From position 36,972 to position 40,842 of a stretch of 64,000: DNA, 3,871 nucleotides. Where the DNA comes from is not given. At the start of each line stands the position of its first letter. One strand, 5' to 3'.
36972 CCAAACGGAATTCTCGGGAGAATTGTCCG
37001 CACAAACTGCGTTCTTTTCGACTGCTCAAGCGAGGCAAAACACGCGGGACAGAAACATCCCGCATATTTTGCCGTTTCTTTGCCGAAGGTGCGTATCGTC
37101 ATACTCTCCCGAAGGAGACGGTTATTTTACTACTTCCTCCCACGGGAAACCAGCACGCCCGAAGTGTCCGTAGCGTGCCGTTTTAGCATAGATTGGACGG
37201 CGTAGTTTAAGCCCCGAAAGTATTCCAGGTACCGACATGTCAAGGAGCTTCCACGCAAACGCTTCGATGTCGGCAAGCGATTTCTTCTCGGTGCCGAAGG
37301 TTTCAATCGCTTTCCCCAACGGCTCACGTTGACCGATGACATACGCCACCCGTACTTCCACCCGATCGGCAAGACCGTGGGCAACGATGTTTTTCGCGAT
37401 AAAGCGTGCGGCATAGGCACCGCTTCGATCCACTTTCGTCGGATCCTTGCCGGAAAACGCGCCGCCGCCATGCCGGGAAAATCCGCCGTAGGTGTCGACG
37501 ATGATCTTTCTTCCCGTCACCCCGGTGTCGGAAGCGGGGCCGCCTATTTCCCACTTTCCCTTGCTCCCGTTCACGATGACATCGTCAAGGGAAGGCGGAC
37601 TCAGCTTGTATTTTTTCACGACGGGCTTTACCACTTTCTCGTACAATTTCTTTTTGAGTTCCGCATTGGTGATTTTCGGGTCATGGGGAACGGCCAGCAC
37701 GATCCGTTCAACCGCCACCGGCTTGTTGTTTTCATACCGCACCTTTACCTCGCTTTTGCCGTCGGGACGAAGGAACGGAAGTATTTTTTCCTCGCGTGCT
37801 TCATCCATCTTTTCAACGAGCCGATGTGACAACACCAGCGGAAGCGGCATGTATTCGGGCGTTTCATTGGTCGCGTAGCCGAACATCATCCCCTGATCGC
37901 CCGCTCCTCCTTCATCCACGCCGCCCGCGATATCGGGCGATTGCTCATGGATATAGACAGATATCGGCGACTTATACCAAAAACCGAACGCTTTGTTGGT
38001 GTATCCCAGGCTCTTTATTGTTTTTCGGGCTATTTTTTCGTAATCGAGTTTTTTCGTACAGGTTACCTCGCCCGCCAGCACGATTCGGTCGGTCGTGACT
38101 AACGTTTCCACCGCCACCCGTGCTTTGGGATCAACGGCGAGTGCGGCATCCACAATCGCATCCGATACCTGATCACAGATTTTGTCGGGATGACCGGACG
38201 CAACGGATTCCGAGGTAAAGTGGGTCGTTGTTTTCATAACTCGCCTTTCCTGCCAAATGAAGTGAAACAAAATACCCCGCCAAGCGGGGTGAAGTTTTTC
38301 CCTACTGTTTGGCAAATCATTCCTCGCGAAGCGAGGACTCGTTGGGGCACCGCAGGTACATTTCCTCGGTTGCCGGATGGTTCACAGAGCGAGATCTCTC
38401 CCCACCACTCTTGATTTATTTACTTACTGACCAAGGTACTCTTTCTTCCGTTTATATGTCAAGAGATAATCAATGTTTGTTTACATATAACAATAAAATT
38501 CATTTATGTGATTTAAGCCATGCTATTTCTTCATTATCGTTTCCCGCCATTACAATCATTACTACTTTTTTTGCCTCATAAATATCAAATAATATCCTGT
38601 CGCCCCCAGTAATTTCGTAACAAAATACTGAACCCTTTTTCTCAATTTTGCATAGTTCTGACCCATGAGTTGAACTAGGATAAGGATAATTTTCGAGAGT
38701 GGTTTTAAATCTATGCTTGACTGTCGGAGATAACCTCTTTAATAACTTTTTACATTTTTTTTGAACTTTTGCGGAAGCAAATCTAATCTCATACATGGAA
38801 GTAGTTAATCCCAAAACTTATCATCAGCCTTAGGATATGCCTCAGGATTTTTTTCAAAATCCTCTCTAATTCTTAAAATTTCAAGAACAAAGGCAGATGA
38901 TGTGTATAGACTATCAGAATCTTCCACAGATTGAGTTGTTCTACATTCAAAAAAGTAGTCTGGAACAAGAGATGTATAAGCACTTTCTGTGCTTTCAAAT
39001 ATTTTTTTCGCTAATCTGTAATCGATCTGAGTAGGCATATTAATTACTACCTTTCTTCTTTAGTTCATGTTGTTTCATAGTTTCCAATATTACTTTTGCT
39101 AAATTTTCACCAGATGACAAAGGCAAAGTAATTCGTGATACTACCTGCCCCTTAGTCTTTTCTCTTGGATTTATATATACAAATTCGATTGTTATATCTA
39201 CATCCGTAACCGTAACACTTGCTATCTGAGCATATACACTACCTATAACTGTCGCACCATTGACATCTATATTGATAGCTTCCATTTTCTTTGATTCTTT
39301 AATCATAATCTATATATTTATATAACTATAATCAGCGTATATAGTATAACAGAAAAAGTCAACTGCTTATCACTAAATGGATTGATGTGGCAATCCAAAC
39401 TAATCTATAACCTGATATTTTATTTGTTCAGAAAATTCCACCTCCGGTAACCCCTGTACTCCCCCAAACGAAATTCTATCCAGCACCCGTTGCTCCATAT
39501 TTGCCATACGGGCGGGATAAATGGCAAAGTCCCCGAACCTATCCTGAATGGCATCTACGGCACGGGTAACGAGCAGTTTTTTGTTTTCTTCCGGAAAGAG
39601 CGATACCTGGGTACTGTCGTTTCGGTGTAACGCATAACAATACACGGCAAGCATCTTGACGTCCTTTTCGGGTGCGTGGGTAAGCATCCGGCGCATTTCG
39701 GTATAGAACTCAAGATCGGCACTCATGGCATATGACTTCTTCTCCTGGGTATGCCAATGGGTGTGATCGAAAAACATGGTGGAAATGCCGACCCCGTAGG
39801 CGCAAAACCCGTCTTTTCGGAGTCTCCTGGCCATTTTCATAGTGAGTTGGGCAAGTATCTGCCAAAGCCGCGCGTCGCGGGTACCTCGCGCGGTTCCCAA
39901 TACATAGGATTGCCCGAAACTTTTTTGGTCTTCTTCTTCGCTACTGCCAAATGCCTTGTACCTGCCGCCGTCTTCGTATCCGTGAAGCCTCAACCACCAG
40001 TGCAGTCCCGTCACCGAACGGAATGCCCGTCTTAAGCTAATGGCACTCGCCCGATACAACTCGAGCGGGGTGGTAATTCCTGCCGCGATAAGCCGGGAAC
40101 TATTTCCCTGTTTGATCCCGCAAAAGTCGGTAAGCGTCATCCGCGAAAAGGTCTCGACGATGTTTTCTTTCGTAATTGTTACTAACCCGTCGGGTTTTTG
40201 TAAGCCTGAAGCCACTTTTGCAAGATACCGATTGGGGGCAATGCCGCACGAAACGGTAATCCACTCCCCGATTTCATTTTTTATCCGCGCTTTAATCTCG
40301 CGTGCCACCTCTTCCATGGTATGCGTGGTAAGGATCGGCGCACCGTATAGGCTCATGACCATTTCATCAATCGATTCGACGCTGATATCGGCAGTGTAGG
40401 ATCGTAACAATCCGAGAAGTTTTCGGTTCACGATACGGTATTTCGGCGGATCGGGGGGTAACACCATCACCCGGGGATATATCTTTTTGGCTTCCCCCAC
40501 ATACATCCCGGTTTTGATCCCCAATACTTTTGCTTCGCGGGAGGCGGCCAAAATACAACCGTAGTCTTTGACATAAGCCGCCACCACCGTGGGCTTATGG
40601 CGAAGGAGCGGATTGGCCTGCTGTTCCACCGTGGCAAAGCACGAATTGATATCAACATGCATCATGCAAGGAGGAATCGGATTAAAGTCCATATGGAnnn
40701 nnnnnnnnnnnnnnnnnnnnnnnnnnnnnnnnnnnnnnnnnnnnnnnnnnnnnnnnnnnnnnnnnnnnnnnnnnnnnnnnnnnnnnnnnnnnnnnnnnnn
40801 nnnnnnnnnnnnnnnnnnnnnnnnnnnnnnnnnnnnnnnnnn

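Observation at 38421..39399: Second A+T-rich mini-island (about 1 kb) carrying a three-gene operon, inserted between the metK riboswitch and dinB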

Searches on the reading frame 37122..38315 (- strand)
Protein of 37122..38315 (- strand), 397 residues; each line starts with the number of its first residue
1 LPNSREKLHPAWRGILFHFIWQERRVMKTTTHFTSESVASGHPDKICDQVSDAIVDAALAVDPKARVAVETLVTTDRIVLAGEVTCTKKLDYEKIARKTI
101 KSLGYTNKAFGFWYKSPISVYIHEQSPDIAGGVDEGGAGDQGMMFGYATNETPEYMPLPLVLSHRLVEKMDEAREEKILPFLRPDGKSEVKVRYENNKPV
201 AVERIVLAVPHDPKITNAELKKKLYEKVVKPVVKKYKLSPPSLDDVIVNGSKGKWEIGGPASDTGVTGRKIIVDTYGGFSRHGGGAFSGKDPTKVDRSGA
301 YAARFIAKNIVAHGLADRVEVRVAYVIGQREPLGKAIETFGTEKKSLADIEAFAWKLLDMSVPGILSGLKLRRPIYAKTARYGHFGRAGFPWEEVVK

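Call 3: search_protein_families(library=pfam, proteins=[window:37122-38315:-], max_evalue=1)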
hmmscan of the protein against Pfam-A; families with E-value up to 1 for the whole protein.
window:37122-38315:- (397 aa): 5 families
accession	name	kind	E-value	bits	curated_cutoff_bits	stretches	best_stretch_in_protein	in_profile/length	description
PF02773.21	S-AdoMet_synt_C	-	2.5e-58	196.4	25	1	257-393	1-137/138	S-adenosylmethionine synthetase, C-terminal domain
PF02772.21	S-AdoMet_synt_M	-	5e-39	133.6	29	1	136-236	2-103/120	S-adenosylmethionine synthetase, central domain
PF00438.25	S-AdoMet_synt_N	-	1.2e-36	125.7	33.1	1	32-127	3-99/99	S-adenosylmethionine synthetase, N-terminal domain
PF00142.24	Fer4_NifH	-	0.0062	16.5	25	1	204-272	29-101/271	4Fe-4S iron sulfur cluster binding proteins, NifH/frxC family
PF01941.24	AdoMet_Synthase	-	0.2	10.9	27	1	37-56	23-42/395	S-adenosylmethionine synthetase (AdoMet synthetase)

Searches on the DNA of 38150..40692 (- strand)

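Call 9: search_rna_families(source=window, start=38150, end=39500, threshold=evalue, max_evalue=10, show_alignments=3)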
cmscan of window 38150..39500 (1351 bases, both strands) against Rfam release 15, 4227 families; matches with E-value up to 10: 6.
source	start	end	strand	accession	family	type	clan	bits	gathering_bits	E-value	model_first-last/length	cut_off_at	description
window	38314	38420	-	RF00162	SAM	Cis-reg; riboswitch;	CL00012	40.7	44.4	1.8e-07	1-108/108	no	SAM riboswitch aptamer (S box leader)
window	38838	38889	-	RF00612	SNORD75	Gene; snRNA; snoRNA; CD-box;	-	18.5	50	0.1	1-62/62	no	Small nucleolar RNA SNORD75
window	38266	38337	-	RF02837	anti-hemB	Gene; sRNA;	-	16.8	49.5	0.56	1-81/81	no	Burkholderia RNA 7 (anti-hemB)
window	38218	38292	+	RF02236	asX2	Gene; sRNA;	-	16.7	70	2.6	1-87/87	no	Xanthomonas sRNA asX2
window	39350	39431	-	RF03469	mir-1179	Gene; miRNA;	-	16.2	80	6.3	1-82/82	no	mir-1179 microRNA precursor family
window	38284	38328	+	RF01652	ceN70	Gene; snRNA; snoRNA; CD-box;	-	14.6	65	8.9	1-71/71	no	Caenorhabditis snoRNA ceN70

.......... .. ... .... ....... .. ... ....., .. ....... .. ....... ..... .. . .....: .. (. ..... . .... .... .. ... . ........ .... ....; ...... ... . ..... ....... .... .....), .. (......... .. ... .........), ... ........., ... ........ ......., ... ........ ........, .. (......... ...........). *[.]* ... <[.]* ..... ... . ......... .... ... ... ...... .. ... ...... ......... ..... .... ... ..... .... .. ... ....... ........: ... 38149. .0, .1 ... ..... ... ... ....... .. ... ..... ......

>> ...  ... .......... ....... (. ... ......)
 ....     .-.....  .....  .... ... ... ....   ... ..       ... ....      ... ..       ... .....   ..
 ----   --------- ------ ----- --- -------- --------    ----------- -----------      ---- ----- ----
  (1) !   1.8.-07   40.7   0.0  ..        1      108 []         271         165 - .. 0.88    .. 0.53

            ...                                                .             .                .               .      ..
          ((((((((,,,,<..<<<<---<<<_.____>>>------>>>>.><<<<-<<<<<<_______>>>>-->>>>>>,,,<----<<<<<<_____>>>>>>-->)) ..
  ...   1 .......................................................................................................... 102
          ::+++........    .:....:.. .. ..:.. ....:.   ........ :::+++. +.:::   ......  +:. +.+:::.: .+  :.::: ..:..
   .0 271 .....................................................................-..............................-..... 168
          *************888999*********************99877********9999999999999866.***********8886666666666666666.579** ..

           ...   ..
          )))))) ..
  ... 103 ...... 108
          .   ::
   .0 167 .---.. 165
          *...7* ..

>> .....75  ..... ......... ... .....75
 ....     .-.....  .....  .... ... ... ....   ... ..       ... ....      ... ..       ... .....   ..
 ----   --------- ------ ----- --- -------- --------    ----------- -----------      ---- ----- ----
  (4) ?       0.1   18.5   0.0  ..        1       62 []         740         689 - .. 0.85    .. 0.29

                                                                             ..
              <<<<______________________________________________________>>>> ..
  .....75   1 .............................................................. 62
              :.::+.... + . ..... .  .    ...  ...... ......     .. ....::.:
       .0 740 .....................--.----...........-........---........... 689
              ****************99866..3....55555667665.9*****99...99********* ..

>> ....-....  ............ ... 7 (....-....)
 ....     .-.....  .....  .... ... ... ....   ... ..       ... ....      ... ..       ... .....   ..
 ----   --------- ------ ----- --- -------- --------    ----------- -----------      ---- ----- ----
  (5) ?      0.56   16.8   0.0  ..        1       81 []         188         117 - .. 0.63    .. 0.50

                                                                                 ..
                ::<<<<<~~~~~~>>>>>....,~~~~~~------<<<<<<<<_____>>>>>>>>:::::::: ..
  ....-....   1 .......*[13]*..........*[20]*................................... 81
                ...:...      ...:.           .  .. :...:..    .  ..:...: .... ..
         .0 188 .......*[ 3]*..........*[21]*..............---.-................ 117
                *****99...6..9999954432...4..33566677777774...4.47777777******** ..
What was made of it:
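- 38314..38420 (-): SAM-I riboswitch aptamer of the metK leader. It is a flanking host element, not part of the insert. Its terminator hairpin lies at 38274-38290. Rfam RF00162, 40.7 bits, E = 1.8e-7, with a cut-off of 44.4 (call 9).
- On SAM-I riboswitch (Rfam RF00162), the flanking element: The window scores 40.7 bits against 44.4 (call 9).
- Checked: The metK riboswitch is a SAM-I aptamer at 38314-38420 scoring 40.7 bits, just under Rfam's 44.4 cut-off (call 9).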

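Call 104: search_rna_families(sources=[L001, L003, L004, L005, L006, L020, L052], threshold=gathering)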
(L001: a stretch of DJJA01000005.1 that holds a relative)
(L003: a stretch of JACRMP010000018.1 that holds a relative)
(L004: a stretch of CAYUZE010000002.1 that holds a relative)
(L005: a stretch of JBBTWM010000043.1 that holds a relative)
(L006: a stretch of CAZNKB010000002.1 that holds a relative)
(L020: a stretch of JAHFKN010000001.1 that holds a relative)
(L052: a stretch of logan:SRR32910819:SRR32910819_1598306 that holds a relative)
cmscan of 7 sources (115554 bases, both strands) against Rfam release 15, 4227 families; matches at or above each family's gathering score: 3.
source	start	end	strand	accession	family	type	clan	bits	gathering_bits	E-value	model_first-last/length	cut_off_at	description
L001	2267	2340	+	RF00005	tRNA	Gene; tRNA;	CL00001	57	29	2.2e-09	1-71/71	no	tRNA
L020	11332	11445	+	RF00162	SAM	Cis-reg; riboswitch;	CL00012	48.1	44.4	1.1e-07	1-108/108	no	SAM riboswitch aptamer (S box leader)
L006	11327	11464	+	RF01725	SAM-I-IV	Cis-reg; riboswitch;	CL00012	41.6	41.1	0.0045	1-99/99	no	SAM-I/IV (S-adenosyl methionine) riboswitch aptamer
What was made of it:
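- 38314..38420 (-): Homologous elements pass the threshold in L020 and L006 (call 104).
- On SAM-I riboswitch (Rfam RF00162), the flanking element: The homologous element scores 48.1 in L020, and SAM-I/IV scores 41.6 against 41.1 in L006 (call 104).
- Checked: The homologous element passes the threshold in relatives L020 and L006 (call 104).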

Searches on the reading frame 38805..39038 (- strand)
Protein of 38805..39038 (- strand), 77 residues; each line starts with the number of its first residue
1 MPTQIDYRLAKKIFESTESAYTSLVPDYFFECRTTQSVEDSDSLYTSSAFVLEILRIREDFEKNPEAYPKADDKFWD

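Call 3: search_protein_families(library=pfam, proteins=[window:38805-39038:-], max_evalue=1)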
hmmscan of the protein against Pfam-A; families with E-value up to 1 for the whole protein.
window:38805-39038:- (77 aa): 0 families

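Call 5: search_protein_families(library=ncbifam, proteins=[window:38805-39038:-], max_evalue=10)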
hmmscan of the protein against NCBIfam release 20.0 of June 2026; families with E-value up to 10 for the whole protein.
window:38805-39038:- (77 aa): 1 family
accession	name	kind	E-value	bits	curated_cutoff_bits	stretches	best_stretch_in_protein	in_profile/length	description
TIGR02104.1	pulA_typeI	equivalog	0.14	10.1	504.5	1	13-39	254-280/605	type I pullulanase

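Call 6: search_protein_families(library=padloc, proteins=[window:38805-39038:-], max_evalue=10)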
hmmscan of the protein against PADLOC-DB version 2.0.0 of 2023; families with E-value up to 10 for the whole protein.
window:38805-39038:- (77 aa): 0 families

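Call 7: search_protein_families(library=phrogs, proteins=[window:38805-39038:-], max_evalue=10)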
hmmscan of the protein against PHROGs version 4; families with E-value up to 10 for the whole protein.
window:38805-39038:- (77 aa): 0 families

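Call 27: find_homologous_proteins(query=window:38805-39038:-, max_evalue=0.01)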
Query window:38805-39038:- (77 aa): 2 proteins with E <= 0.01 among 2 candidates.
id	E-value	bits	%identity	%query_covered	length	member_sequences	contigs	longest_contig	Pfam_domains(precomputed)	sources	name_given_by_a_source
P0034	5.8e-44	165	100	100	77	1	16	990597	-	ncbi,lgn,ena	ncbi:MAG: hypothetical protein ACOY3M_03980 [Patescibacteria group bacterium]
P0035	4.7e-38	146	88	100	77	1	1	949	-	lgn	-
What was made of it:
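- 38805..39038 (-): Gene B, 77 aa, acidic (pI 4.4), with no known family. It is the inferred antitoxin. The N-terminus is variable; the conserved C-terminal motif is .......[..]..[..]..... Only 2 relatives are detectable by sequence (call 27).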

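Call 71: search_solved_structures(query=A4, max_evalue=10, show_alignments=2)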
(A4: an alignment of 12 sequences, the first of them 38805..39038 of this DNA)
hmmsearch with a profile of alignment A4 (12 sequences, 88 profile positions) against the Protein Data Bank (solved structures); distinct sequences matched with E-value up to 10: 13.
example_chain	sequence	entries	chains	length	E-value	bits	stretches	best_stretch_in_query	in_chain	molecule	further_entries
7mkk_B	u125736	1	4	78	0.34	14.5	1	42-71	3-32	Small ovary, isoform A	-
8fcj_I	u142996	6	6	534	0.43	14.2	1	5-68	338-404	Type I-B CRISPR-associated protein Cas8 | Type I-MYXAN CRISPR-associated Cas8a1/Cmx1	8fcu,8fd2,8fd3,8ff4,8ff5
3efz_A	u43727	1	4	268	0.45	14.1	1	30-72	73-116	14-3-3 protein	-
8tar_Q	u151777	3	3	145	0.73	13.5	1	28-79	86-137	Ubiquitin-conjugating enzyme E2 C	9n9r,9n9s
4yii_U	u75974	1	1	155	0.83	13.3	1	28-79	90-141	Ubiquitin-conjugating enzyme E2 C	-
5a31_Q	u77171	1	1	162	0.94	13.1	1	28-79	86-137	FUSION PROTEIN - UBIQUITIN-CONJUGATING ENZYME E2 C, UBIQUITIN-CONJUGATING ENZYME E2 S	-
8tau_Q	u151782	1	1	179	1.1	12.9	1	28-79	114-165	Ubiquitin-conjugating enzyme E2 C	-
5l9u_U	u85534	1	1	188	1.1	12.9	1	28-79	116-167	Ubiquitin-conjugating enzyme E2 C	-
4r1n_A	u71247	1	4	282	1.1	12.8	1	11-66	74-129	3-hydroxybutyryl-CoA dehydrogenase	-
4kuh_A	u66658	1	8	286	1.2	12.8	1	11-66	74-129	3-hydroxybutyryl-CoA dehydrogenase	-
4kue_A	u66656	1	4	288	1.2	12.8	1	11-66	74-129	3-hydroxybutyryl-CoA dehydrogenase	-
4kug_A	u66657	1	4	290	1.2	12.8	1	11-66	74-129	3-hydroxybutyryl-CoA dehydrogenase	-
5khr_Q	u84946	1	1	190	1.3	12.7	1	28-79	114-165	Ubiquitin-conjugating enzyme E2 C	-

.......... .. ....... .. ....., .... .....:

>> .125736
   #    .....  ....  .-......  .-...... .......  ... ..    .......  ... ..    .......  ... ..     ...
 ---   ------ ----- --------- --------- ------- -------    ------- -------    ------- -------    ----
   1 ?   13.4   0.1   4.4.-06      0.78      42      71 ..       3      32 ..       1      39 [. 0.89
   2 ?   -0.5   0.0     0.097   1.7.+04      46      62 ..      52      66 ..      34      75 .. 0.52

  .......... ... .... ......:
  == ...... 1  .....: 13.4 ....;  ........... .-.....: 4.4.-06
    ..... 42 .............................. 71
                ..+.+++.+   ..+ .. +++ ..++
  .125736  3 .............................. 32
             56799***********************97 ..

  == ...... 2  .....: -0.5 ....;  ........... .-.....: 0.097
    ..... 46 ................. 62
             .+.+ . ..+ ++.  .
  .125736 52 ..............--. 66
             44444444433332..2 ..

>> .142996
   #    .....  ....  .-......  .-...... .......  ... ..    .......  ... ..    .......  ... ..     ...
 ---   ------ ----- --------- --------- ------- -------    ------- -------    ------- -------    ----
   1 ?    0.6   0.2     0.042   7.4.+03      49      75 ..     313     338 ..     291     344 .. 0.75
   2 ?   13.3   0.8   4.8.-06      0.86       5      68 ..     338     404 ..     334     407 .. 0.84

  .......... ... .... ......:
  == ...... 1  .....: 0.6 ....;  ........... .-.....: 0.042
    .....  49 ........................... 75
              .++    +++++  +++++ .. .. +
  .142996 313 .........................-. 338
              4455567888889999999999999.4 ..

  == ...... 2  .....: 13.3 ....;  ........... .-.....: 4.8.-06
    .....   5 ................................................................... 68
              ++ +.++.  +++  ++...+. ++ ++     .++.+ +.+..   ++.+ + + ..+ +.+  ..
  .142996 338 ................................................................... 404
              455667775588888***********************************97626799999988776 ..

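Call 72: search_protein_families(library=pfam, alignment_id=A4, max_evalue=1)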
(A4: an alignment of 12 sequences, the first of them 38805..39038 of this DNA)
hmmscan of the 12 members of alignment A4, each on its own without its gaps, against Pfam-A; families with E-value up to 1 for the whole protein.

A. member 1, window:38805-39038:- (77 aa): 0 families

B. families by the number of members that match (of 12 scanned): 3 families
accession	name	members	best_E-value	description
PF10414.14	CysG_dimeriser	1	0.021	Sirohaem synthase dimerisation region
PF00536.37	SAM_1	1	0.05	SAM domain (Sterile alpha motif)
PF25432.1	FF_PRPF40A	1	0.17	PRPF40A-like, FF domain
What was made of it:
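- On Type II toxin-antitoxin system: No member of the B alignment matches any DNA-binding family, and the PDB profile search is empty (calls 71, 72).
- Closest known: RelBE, YefM-YoeB and DinJ-YafQ type II TA systems. Different: The upstream partner B has no RelB, YefM/Phd or DinJ-like domain (calls 71, 72).
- B has no recognisable family or fold (calls 71, 72).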
